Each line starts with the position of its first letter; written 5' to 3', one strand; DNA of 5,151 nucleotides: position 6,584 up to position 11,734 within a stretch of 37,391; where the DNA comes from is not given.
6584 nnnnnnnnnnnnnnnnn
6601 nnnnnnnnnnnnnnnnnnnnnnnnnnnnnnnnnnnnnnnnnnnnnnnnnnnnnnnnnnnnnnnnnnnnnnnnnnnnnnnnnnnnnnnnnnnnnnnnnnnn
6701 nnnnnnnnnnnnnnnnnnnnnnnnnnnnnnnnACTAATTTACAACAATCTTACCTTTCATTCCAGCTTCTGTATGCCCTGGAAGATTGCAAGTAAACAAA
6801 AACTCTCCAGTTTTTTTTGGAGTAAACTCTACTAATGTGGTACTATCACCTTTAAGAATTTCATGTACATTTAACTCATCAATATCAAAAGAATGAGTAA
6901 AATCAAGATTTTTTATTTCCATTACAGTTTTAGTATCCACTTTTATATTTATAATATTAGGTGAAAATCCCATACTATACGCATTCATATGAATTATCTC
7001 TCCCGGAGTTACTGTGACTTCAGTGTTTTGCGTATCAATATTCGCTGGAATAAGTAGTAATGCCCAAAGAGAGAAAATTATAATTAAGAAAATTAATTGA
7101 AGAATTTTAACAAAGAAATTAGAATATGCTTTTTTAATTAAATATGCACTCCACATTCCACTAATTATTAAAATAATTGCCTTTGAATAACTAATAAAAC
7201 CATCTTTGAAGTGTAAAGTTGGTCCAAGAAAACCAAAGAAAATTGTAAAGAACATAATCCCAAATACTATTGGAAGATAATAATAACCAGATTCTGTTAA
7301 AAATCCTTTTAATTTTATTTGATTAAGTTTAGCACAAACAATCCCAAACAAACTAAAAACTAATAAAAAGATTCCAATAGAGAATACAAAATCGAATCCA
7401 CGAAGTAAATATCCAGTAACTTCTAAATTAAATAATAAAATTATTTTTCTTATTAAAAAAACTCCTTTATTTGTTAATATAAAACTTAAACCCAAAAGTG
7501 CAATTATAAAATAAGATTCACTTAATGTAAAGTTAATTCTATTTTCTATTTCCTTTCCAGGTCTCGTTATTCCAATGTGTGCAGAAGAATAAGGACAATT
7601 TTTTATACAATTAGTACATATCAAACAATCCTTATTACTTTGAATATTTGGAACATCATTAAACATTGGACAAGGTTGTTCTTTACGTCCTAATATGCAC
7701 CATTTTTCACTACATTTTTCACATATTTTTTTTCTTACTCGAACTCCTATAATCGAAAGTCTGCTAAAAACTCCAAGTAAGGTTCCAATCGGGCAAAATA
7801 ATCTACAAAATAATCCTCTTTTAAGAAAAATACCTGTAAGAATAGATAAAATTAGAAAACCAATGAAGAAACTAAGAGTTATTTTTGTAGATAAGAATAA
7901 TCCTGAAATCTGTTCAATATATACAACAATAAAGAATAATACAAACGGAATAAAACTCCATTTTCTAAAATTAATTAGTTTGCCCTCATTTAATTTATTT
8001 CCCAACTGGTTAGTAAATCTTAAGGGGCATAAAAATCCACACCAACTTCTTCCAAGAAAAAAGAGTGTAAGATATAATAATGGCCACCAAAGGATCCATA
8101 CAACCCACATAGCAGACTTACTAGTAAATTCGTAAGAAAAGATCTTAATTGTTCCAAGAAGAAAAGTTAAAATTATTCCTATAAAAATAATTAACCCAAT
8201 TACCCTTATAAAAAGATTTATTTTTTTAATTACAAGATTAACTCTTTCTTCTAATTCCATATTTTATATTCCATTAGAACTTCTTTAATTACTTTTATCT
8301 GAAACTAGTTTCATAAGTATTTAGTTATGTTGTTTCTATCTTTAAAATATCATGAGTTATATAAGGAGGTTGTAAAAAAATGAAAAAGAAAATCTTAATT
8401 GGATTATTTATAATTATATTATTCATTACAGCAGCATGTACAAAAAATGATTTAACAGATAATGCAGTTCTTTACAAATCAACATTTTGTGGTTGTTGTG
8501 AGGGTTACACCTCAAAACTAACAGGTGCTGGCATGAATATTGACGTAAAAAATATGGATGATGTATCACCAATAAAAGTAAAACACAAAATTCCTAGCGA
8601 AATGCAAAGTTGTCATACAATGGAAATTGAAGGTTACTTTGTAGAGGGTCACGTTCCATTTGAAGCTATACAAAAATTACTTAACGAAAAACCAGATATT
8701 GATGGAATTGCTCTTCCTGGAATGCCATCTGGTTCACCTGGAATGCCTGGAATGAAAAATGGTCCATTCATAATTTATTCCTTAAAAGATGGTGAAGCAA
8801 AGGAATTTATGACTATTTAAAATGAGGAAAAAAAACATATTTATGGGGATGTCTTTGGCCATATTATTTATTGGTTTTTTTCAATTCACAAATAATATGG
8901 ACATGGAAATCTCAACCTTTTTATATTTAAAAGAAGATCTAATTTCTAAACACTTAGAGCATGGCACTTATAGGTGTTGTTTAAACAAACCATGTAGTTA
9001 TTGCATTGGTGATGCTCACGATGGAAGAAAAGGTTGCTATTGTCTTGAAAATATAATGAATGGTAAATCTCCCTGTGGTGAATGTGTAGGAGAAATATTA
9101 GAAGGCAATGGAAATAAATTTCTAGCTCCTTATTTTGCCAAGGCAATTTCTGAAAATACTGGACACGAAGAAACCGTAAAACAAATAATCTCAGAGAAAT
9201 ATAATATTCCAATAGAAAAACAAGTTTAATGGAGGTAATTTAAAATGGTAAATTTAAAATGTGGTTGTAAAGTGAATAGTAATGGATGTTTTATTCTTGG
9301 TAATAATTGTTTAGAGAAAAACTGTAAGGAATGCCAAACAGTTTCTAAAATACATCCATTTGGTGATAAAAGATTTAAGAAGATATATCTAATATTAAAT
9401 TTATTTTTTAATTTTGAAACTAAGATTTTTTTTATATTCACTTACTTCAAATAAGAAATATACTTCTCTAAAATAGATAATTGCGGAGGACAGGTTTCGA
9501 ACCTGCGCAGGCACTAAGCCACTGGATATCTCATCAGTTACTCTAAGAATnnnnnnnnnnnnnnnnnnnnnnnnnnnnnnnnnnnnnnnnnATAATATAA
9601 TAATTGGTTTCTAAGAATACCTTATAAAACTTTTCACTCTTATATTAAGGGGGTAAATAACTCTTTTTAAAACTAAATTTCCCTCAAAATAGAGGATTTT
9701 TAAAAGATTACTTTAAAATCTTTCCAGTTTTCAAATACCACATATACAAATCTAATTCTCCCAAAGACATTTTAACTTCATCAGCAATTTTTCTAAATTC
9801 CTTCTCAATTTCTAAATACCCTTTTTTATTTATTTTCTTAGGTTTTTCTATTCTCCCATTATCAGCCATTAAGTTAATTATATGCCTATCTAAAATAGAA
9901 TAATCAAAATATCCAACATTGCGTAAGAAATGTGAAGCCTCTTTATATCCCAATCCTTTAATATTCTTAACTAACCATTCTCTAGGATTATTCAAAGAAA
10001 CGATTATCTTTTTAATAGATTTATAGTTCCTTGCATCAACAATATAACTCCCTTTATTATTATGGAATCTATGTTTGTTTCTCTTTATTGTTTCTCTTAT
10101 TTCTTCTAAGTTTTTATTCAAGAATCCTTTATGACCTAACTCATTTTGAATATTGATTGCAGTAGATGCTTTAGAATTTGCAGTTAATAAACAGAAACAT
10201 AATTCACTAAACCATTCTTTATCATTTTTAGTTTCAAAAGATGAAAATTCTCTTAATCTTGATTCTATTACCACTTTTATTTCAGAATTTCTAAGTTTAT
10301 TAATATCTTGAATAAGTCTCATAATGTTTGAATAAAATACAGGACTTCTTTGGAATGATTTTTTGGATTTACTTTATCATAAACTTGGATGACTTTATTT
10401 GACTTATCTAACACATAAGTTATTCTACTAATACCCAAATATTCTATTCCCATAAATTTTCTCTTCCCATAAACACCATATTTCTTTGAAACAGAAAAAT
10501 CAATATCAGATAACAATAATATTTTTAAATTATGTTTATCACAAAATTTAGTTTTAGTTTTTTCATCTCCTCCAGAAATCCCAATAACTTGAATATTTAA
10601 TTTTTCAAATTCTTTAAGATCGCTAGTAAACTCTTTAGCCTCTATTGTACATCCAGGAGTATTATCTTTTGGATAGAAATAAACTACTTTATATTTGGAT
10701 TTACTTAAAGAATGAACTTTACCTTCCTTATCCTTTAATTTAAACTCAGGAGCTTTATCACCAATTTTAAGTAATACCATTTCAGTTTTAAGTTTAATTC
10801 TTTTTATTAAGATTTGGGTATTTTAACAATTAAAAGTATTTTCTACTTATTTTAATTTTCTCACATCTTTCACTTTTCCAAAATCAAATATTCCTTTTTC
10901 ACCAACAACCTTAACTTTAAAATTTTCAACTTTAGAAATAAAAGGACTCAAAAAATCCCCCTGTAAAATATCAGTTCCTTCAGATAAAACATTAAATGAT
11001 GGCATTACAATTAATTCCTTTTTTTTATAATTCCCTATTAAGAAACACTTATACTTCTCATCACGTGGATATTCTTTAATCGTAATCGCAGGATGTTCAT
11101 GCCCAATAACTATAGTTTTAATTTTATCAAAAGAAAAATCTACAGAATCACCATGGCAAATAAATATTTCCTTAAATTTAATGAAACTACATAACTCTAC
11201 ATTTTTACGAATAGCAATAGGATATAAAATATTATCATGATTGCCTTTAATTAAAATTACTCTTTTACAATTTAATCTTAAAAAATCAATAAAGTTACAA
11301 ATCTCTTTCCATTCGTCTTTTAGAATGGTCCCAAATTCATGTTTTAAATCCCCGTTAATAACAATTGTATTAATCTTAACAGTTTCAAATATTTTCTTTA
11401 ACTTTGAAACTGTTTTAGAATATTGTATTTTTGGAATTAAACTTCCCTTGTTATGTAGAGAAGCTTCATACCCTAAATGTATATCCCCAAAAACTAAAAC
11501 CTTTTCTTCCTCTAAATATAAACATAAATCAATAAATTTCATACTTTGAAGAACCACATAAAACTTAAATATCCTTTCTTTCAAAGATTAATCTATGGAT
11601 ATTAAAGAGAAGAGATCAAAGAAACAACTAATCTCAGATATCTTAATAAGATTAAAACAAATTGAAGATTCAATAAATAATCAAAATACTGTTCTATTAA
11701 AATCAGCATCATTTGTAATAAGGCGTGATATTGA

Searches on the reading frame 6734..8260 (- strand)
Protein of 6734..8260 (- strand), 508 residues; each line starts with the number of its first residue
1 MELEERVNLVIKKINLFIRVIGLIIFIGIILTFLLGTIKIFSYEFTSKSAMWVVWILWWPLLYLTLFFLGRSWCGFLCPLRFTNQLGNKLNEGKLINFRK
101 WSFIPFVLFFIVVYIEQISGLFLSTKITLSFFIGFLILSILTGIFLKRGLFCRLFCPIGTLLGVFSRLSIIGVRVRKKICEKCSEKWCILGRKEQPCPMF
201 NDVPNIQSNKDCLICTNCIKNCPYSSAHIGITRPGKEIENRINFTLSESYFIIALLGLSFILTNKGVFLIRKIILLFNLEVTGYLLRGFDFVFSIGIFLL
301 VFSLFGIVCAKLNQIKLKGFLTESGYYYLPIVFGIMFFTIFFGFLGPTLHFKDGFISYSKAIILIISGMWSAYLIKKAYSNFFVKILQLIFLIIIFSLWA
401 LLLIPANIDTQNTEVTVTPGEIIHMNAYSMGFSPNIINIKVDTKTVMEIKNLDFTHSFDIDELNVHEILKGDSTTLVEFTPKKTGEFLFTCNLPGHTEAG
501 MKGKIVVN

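Call 8: search_protein_families(library=pfam, proteins=[window:6734-8260:-], max_evalue=0.001)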
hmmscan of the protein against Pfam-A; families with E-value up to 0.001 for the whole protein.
window:6734-8260:- (508 aa): 3 families
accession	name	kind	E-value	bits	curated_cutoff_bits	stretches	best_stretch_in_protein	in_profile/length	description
PF13473.12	Cupredoxin_1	-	9.4e-13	48.5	27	1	395-507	5-104/104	Cupredoxin-like domain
PF12801.12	Fer4_5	-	4.2e-09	36.7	22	2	52-89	2-39/48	4Fe-4S binding domain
PF00127.26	Copper-bind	-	4.3e-05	24.3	21.2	1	430-508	12-99/99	Copper binding proteins, plastocyanin/azurin family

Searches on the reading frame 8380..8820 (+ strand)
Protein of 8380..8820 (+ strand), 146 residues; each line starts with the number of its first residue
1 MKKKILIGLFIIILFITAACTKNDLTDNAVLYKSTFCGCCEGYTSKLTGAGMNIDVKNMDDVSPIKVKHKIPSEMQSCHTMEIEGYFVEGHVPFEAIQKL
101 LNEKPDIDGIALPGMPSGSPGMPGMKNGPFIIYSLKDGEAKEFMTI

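Call 8: search_protein_families(library=pfam, proteins=[window:8380-8820:+], max_evalue=0.001)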
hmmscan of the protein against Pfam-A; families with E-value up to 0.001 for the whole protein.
window:8380-8820:+ (146 aa): 1 family
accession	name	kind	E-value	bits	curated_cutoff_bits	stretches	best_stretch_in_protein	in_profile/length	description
PF04214.18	DUF411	-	3.5e-26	91.1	27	1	75-122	1-48/48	Protein of unknown function, DUF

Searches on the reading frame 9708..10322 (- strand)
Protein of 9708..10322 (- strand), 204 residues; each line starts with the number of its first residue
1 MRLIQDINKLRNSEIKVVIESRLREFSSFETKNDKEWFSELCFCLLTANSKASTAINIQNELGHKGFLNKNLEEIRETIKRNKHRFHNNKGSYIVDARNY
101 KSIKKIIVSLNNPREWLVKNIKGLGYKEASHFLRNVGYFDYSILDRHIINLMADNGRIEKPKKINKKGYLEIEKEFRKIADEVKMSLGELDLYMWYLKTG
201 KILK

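Call 8: search_protein_families(library=pfam, proteins=[window:9708-10322:-], max_evalue=0.001)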
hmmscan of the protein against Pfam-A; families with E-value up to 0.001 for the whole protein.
window:9708-10322:- (204 aa): 1 family
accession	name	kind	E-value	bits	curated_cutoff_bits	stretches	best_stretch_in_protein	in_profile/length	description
PF22175.2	Ogg-HhH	-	1e-61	207.9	27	1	19-185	1-173/173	8-oxoguanine DNA glycosylase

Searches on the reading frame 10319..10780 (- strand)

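Call 9: search_protein_families(library=pfam, proteins=[window:10319-10780:-], max_evalue=0.001)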
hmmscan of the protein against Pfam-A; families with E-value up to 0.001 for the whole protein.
window:10319-10780:- (153 aa): 2 families
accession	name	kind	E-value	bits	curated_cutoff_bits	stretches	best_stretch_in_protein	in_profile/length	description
PF00578.27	AhpC-TSA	-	1.4e-30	106.2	26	1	6-132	1-123/124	AhpC/TSA family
PF08534.16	Redoxin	-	2.8e-19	69.8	26.6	1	6-141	2-139/148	Redoxin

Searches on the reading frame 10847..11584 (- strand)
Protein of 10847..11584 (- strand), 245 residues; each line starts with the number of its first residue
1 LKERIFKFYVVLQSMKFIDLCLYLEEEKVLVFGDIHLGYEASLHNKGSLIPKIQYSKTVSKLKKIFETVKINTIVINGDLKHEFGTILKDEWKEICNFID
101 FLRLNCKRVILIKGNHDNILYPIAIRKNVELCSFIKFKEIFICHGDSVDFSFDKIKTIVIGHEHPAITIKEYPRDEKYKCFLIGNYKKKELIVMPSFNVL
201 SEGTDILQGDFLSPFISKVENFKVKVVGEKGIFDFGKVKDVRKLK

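Call 9: search_protein_families(library=pfam, proteins=[window:10847-11584:-], max_evalue=0.001)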
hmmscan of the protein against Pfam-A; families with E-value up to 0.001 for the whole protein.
window:10847-11584:- (245 aa): 1 family
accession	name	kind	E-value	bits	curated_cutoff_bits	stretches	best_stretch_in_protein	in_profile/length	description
PF00149.33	Metallophos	-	6.4e-12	46.7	21.5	1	28-175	2-142/191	Calcineurin-like phosphoesterase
